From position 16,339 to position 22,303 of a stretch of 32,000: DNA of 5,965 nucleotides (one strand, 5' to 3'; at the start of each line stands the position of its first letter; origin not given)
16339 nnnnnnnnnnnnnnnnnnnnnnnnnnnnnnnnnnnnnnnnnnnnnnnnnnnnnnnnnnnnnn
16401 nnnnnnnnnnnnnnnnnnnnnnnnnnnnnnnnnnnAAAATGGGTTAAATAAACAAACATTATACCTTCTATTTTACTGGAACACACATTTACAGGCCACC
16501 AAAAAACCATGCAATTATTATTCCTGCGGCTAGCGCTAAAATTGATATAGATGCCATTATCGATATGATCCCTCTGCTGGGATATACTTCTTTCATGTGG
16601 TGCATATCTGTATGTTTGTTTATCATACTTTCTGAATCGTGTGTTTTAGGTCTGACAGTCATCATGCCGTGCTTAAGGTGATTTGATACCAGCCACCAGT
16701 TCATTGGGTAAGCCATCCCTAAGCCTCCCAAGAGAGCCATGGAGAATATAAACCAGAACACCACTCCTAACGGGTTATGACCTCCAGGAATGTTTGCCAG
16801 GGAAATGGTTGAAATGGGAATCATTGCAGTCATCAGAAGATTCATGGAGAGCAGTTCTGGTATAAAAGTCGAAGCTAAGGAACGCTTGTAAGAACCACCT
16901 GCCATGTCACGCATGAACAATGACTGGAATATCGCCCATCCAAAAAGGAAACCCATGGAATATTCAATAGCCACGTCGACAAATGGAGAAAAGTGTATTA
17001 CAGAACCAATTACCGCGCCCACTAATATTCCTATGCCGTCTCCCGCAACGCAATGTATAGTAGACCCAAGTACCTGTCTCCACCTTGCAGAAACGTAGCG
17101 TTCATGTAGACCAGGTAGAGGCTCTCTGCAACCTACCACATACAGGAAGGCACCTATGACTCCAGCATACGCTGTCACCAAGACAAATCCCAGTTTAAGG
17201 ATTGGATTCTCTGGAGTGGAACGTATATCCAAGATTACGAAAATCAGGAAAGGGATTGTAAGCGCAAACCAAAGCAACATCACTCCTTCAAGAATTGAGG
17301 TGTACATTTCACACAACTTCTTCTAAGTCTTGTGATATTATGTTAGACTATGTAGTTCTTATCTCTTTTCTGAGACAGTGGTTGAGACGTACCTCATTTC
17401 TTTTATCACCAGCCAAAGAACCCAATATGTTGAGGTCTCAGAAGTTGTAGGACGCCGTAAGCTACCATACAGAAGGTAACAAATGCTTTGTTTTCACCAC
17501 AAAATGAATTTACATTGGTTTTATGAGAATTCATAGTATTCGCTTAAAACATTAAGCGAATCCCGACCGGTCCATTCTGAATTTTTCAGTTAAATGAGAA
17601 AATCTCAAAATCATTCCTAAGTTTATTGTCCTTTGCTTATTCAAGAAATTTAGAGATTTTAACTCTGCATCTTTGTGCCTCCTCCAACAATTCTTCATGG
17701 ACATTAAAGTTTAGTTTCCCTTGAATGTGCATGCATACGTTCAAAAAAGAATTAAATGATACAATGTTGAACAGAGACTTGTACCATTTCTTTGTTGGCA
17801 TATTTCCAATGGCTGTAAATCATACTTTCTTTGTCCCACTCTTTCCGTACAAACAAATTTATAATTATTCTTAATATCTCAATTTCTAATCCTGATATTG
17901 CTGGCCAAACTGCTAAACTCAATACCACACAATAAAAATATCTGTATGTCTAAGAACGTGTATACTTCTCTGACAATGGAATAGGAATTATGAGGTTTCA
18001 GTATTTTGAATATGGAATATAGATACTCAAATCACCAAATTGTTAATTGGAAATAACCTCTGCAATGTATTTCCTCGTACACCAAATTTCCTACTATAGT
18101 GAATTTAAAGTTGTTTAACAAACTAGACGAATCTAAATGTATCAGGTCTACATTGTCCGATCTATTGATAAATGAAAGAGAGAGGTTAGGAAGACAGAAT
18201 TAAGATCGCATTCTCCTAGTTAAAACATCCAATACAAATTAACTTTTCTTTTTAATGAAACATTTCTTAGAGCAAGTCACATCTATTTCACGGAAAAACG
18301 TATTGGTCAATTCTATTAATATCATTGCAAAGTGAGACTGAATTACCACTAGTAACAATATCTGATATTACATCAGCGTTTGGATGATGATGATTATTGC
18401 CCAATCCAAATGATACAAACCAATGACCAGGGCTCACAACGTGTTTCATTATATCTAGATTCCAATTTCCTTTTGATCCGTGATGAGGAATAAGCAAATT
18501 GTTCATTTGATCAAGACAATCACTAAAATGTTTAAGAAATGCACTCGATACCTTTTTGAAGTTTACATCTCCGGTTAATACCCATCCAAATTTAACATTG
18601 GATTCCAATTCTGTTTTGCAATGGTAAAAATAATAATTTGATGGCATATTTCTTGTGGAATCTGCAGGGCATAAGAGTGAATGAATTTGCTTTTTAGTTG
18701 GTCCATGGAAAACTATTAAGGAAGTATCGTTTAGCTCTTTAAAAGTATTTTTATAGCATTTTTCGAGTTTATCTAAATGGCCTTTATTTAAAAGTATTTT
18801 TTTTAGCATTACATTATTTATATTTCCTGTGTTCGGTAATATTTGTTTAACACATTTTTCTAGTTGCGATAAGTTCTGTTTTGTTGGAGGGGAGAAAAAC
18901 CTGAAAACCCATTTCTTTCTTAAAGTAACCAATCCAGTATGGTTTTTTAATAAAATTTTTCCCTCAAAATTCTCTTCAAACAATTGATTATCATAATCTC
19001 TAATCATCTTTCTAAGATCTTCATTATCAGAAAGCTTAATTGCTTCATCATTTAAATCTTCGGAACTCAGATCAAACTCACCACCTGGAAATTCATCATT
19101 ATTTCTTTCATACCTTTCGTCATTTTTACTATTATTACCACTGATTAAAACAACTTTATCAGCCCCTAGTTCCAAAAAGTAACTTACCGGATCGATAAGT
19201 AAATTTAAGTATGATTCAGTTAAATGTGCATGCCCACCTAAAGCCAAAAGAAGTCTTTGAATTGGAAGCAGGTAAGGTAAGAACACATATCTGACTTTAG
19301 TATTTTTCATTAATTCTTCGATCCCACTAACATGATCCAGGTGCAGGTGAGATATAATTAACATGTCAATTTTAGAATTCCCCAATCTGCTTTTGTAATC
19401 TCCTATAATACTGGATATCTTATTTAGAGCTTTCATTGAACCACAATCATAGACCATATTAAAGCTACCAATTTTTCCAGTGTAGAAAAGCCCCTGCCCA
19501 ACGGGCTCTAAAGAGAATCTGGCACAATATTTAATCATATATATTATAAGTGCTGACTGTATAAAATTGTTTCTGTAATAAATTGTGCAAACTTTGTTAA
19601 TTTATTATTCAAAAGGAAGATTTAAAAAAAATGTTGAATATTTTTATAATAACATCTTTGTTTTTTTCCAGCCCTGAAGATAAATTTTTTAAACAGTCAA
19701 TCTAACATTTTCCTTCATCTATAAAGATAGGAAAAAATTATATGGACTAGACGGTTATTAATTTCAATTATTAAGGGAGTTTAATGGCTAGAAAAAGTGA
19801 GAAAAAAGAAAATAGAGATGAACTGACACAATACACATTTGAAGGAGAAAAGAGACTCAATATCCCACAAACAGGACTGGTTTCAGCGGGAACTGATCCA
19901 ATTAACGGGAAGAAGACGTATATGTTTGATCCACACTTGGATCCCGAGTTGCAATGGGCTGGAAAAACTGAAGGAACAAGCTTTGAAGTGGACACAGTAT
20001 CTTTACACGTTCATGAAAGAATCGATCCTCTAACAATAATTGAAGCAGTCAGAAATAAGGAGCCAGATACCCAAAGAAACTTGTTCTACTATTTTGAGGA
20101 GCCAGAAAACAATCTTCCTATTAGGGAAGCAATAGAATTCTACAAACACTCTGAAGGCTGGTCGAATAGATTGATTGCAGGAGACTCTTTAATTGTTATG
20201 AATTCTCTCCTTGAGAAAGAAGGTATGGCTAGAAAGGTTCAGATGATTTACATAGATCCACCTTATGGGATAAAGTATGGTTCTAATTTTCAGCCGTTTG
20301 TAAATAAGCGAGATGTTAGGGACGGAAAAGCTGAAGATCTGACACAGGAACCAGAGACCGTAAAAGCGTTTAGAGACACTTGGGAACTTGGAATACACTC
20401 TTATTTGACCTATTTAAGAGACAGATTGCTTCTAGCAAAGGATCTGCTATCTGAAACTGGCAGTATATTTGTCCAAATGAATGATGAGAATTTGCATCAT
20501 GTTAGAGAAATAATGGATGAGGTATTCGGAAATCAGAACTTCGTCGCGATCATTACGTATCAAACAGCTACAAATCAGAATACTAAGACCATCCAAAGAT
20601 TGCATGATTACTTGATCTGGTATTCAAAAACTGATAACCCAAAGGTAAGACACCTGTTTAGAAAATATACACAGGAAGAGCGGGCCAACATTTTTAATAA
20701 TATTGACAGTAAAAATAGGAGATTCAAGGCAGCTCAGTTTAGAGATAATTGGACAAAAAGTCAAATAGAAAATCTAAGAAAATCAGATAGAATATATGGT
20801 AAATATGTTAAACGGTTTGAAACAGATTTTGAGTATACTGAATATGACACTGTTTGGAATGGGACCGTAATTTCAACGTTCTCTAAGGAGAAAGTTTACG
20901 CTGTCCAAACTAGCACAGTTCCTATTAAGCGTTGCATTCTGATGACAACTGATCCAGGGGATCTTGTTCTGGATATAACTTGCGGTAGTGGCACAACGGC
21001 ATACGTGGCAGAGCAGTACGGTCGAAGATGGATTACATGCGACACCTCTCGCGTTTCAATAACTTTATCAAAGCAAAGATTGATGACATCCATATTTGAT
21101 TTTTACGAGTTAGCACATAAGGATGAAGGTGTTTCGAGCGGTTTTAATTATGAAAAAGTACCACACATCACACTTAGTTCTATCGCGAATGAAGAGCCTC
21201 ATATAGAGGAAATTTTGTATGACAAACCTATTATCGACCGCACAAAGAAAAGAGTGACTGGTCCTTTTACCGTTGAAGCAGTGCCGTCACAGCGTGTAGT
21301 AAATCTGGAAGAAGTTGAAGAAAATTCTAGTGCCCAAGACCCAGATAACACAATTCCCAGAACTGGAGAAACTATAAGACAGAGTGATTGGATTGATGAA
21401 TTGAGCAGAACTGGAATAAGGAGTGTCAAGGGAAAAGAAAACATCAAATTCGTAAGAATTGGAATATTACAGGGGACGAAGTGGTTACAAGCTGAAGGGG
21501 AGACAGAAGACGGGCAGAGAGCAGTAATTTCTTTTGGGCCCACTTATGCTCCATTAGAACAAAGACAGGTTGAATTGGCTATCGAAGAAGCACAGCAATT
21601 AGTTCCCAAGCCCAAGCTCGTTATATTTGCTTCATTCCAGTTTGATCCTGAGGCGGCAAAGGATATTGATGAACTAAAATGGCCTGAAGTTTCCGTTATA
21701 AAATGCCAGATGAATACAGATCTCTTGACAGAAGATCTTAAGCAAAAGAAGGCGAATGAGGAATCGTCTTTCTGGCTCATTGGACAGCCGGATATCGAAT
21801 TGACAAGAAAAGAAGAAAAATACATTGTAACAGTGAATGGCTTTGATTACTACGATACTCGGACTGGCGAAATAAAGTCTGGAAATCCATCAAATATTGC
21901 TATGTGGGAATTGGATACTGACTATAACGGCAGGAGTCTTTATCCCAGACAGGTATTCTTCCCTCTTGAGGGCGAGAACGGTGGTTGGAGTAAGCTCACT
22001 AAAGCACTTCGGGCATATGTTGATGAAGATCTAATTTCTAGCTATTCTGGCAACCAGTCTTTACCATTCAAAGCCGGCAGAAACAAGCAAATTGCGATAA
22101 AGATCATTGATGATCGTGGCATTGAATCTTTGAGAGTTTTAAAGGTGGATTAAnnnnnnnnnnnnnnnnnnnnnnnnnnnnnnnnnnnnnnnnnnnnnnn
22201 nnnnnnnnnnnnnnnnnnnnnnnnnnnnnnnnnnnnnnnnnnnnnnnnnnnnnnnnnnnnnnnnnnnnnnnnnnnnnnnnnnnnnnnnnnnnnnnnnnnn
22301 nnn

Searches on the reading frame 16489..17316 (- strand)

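Call 11: search_protein_families(library=pfam, proteins=[window:16489-17316:-], max_evalue=0.01)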
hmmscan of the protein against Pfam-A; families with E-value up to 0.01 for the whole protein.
window:16489-17316:- (275 aa): 1 family
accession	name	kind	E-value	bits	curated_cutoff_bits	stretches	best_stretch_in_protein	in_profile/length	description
PF14342.11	DUF4396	-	1.6e-32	113.3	27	1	78-215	1-141/141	Domain of unknown function (DUF4396)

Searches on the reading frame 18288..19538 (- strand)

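Call 11: search_protein_families(library=pfam, proteins=[window:18288-19538:-], max_evalue=0.01)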
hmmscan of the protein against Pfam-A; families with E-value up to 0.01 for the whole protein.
window:18288-19538:- (416 aa): 3 families
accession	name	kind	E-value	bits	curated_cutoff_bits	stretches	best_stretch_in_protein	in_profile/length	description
PF00753.33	Lactamase_B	-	2.5e-08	34.5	22.7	1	25-83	15-70/196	Metallo-beta-lactamase superfamily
PF12706.13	Lactamase_B_2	-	0.00074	19.6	27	1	55-80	29-56/200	Beta-lactamase superfamily domain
PF23023.1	Anti-Pycsar_Apyc1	-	0.0022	18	50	1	50-86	45-83/250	Anti-Pycsar protein Apyc1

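Call 42: search_protein_families(library=padloc, proteins=[window:18288-19538:-], max_evalue=0.001)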
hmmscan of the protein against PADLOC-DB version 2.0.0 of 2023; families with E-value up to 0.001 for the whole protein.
window:18288-19538:- (416 aa): 5 families
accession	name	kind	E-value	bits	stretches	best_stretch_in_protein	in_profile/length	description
PDLC03854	LmuA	-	3.1e-11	41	2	344-403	255-312/345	-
PDLC04676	PDC-M48B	-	2e-10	38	2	26-87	32-91/357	-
PDLC03805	RTasMBL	-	2.8e-09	34.6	1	53-83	44-74/322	DRT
PDLC02158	Avs1a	-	2.8e-06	24.8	1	346-396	297-345/392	-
PDLC04675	PDC-M48B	-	0.00021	18.6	0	34-77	36-79/291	-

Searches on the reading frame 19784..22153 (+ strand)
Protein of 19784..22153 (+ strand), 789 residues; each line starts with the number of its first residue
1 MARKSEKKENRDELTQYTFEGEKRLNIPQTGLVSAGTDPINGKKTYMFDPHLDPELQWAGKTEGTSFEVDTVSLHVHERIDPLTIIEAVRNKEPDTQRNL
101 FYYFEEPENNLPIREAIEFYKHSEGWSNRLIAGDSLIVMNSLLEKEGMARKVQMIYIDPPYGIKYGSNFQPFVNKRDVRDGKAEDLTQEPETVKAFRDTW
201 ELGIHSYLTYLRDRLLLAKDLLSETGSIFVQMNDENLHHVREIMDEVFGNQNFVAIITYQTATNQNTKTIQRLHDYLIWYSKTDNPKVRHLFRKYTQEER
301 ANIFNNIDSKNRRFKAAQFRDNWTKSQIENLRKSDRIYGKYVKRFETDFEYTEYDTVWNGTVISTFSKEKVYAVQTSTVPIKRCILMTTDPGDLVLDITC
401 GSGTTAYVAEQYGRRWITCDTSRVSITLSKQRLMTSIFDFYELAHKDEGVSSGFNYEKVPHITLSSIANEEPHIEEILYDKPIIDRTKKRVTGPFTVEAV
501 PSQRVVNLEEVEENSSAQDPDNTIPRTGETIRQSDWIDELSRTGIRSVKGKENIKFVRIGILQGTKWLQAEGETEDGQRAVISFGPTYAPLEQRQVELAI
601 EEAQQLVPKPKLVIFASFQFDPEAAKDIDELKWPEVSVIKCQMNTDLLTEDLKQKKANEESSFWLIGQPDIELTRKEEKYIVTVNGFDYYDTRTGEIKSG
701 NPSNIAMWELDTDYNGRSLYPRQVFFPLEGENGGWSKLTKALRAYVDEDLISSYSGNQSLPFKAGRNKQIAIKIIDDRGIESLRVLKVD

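Call 11: search_protein_families(library=pfam, proteins=[window:19784-22153:+], max_evalue=0.01)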
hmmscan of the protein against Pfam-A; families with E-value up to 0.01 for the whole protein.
window:19784-22153:+ (789 aa): 1 family
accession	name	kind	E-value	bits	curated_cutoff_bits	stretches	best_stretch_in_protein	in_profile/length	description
PF01555.25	N6_N4_Mtase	-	2.4e-33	116.4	26.7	1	152-428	1-218/221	DNA methylase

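Call 42: search_protein_families(library=padloc, proteins=[window:19784-22153:+], max_evalue=0.001)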
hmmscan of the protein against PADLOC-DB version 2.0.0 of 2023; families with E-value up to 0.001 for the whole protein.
window:19784-22153:+ (789 aa): 44 families (the best 25 are shown)
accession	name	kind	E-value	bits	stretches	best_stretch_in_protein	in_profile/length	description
PDLC03632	MTase_III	-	9.6e-136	452.2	3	50-289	77-325/983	Type III methyltransferase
PDLC03354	MTase_II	-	1.6e-44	150.6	2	128-316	61-240/425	Type II methyltransferase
PDLC03636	MTase_III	-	4.4e-38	129.4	3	205-342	93-229/575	Type III methyltransferase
PDLC03635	MTase_III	-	1.2e-35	121.4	2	121-374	210-437/708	Type III methyltransferase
PDLC03644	MTase_III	-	2.4e-35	120.3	2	118-323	29-227/542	Type III methyltransferase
PDLC03633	MTase_III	-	4.5e-33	112.8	1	122-435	72-355/616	Type III methyltransferase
PDLC03634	MTase_III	-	2.4e-32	110.6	1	127-335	94-295/621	Type III methyltransferase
PDLC03339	MTase_II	-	6.3e-29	98.9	1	129-437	5-275/399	Type II methyltransferase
PDLC03300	MTase_II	-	2.1e-28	97.3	2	151-284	30-164/302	Type II methyltransferase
PDLC03638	MTase_III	-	3e-28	96.6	1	206-458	430-702/816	Type III methyltransferase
PDLC03641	MTase_III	-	1.5e-27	94.4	1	127-330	104-300/657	Type III methyltransferase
PDLC03371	MTase_II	-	2.7e-24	84.1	1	124-434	7-253/260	Type II methyltransferase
PDLC03637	MTase_III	-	2.8e-21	73.8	1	121-283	115-264/513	Type III methyltransferase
PDLC03738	oMTase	-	8.6e-18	62.2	2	369-434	201-266/376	orphan methyltransferase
PDLC03216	MTase_II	-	4.4e-17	60.1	2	369-435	191-257/364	Type II methyltransferase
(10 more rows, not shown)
